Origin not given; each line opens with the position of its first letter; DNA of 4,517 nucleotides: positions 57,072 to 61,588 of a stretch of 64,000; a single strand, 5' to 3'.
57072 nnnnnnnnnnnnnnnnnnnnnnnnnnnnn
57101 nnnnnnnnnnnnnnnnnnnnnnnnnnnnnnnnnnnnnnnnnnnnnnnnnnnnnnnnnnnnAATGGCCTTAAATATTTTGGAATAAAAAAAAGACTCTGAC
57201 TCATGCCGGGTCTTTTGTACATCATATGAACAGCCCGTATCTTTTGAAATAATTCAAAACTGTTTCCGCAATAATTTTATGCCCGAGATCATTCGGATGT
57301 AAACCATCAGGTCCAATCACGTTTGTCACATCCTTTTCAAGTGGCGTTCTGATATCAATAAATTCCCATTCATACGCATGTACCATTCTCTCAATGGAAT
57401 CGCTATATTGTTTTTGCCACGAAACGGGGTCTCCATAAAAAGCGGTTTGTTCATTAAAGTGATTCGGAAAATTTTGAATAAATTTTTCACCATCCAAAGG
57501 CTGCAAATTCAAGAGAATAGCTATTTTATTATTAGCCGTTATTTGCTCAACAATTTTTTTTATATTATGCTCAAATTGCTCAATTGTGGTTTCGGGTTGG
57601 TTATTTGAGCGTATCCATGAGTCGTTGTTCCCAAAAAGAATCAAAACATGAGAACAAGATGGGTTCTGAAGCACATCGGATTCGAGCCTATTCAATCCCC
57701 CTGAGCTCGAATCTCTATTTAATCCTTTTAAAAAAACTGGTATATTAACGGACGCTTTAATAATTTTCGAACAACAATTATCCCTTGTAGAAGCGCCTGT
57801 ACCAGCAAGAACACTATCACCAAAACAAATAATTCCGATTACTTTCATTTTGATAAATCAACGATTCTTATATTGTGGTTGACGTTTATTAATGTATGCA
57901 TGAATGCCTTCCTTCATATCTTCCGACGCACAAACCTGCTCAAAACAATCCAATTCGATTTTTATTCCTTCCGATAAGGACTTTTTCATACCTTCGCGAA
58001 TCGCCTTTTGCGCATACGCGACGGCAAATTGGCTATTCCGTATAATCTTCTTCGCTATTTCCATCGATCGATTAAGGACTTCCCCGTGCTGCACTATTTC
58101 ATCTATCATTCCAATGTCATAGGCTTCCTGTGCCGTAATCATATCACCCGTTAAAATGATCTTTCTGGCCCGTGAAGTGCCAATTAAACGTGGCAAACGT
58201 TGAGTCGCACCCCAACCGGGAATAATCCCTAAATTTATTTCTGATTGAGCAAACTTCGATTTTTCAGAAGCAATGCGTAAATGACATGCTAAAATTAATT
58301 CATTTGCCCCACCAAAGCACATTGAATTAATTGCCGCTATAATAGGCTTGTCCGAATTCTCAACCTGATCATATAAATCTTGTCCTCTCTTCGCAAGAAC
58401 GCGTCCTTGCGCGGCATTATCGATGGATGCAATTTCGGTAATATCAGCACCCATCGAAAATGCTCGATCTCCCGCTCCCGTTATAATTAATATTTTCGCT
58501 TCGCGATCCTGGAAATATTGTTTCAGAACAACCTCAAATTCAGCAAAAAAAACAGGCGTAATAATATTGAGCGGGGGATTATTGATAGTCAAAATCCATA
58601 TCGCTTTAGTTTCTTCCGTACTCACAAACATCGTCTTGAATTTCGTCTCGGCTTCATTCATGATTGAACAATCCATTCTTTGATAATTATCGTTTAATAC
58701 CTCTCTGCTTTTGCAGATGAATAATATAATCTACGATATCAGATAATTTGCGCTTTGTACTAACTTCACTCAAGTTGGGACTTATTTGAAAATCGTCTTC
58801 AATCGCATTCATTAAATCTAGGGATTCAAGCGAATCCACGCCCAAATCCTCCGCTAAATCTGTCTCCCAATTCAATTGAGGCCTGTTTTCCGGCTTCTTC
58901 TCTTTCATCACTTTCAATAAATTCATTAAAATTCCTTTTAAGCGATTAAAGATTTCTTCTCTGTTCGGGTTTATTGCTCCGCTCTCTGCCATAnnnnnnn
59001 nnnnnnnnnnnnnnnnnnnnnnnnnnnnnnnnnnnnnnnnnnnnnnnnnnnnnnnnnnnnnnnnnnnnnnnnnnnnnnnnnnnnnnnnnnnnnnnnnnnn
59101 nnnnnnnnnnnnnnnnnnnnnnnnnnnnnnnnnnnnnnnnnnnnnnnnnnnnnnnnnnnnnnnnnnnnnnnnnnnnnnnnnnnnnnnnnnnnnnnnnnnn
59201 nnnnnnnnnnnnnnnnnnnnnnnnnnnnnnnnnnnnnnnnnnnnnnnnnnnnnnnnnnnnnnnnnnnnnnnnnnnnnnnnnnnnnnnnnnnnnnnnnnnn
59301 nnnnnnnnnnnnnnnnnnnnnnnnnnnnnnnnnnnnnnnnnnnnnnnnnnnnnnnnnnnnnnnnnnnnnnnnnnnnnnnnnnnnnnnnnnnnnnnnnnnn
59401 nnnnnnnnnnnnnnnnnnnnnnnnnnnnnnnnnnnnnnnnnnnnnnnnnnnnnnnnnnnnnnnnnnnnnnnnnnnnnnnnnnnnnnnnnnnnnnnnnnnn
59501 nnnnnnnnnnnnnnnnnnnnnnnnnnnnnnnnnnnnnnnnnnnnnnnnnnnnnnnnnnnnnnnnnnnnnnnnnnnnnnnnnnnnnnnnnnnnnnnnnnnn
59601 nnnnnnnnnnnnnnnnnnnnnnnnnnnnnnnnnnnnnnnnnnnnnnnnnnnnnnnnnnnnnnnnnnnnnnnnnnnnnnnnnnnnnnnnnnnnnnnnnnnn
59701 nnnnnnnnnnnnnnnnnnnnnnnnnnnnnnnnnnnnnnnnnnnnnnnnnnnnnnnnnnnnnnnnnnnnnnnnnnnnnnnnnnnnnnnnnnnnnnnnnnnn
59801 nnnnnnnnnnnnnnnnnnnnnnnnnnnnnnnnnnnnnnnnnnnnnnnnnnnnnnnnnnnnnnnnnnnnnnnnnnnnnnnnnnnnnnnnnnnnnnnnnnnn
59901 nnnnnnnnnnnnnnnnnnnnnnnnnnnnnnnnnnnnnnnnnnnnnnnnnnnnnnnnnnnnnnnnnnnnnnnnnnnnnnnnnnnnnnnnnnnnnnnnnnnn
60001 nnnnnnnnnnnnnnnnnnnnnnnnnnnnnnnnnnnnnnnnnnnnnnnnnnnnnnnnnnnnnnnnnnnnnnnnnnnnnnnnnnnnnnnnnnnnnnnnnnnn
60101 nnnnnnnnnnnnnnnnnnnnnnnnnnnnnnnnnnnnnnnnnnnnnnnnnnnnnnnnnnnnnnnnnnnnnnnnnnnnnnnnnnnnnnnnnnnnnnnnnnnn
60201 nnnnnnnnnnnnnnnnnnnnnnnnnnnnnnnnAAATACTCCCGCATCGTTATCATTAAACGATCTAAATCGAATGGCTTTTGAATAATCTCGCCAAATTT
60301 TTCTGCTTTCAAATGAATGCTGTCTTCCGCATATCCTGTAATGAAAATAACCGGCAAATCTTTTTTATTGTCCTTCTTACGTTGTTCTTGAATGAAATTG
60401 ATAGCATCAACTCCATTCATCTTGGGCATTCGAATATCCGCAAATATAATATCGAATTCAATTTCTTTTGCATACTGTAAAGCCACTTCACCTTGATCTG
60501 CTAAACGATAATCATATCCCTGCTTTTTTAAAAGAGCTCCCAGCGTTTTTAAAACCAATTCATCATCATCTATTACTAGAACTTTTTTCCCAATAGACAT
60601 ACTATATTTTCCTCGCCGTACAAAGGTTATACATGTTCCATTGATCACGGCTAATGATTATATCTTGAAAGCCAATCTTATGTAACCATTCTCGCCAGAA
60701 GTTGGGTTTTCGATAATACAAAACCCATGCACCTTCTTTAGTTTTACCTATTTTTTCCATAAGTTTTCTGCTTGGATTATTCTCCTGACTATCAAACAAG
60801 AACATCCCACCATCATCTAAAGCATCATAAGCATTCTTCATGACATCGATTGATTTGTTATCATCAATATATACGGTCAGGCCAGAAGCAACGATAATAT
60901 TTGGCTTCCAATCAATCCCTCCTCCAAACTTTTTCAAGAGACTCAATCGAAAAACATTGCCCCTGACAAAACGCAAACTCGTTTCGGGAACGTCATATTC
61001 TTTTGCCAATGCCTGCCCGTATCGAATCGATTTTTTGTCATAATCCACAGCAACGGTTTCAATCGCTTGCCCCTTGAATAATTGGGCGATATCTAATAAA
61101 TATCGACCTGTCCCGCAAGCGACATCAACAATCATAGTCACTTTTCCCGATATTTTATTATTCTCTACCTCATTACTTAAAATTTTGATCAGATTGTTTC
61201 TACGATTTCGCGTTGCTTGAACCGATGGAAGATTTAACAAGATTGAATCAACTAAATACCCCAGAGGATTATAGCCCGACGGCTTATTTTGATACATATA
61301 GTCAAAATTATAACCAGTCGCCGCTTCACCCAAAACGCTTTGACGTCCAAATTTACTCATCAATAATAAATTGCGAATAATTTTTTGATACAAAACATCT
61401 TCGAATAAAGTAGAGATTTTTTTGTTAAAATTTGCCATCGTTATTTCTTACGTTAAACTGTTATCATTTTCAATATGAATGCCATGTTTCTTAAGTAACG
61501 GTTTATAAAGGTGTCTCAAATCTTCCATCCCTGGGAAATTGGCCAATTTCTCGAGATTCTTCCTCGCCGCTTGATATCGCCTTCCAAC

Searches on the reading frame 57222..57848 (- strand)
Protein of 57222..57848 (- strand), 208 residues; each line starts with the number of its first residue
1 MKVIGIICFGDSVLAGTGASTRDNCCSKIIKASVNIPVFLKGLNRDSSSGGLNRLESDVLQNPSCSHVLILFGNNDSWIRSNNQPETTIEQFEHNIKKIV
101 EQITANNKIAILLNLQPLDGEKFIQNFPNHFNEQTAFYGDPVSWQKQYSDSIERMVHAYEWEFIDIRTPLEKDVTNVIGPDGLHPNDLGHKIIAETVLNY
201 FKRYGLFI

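Call 15: search_protein_families(library=pfam, proteins=[window:57222-57848:-], max_evalue=0.001)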
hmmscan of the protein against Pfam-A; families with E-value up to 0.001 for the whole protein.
window:57222-57848:- (208 aa): 3 families
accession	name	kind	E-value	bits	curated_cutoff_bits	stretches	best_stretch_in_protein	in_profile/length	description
PF13472.12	Lipase_GDSL_2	-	8.2e-18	66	32.9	1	8-192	1-178/178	GDSL-like Lipase/Acylhydrolase family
PF00657.28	Lipase_GDSL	-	9.1e-12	46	23.6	1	6-196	1-207/208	GDSL-like Lipase/Acylhydrolase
PF04311.20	DUF459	-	0.00011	22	27.2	1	6-199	2-196/197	Protein of unknown function (DUF459)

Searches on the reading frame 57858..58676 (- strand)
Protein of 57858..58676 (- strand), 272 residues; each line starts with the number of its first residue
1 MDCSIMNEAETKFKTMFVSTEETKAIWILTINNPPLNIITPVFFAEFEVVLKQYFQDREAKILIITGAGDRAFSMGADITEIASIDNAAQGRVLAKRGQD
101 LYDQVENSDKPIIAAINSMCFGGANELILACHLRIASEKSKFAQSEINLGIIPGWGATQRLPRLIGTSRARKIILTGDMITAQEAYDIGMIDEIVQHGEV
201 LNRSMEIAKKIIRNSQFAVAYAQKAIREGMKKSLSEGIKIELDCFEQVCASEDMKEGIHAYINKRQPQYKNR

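Call 15: search_protein_families(library=pfam, proteins=[window:57858-58676:-], max_evalue=0.001)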
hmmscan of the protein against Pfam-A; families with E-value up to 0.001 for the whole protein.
window:57858-58676:- (272 aa): 2 families
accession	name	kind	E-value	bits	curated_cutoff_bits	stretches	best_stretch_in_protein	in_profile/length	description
PF00378.25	ECH_1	-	2.9e-62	210.7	27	1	22-271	2-250/251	Enoyl-CoA hydratase/isomerase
PF16113.10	ECH_2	-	9.9e-32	111.2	27.2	2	28-199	3-176/335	Enoyl-CoA hydratase/isomerase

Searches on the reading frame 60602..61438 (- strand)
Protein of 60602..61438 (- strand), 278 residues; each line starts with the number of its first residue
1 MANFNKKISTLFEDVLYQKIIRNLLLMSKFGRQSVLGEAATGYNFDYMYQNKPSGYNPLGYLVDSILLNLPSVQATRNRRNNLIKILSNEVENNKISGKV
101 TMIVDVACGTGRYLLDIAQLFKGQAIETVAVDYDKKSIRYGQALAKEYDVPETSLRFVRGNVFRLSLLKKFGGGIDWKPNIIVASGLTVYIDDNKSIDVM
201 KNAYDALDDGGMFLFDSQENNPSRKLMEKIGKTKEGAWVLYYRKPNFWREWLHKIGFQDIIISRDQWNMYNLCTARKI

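Call 96: search_protein_families(library=pfam, proteins=[window:60602-61438:-], max_evalue=0.0001)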
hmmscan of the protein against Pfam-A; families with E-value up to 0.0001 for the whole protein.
window:60602-61438:- (278 aa): 5 families
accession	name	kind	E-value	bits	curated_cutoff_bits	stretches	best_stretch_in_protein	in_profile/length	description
PF12147.14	Methyltransf_20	-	3.6e-31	108.9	21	1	13-277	44-309/309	Putative methyltransferase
PF13649.12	Methyltransf_25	-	5.5e-09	37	27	1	103-211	1-97/97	Methyltransferase domain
PF08242.18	Methyltransf_12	-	3.7e-08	34.4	30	1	104-213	1-98/98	Methyltransferase domain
PF13847.12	Methyltransf_31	-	1.8e-07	31.4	27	1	102-219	6-113/145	Methyltransferase domain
PF13489.12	Methyltransf_23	-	2.3e-07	31.1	27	1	102-259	25-161/164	Methyltransferase domain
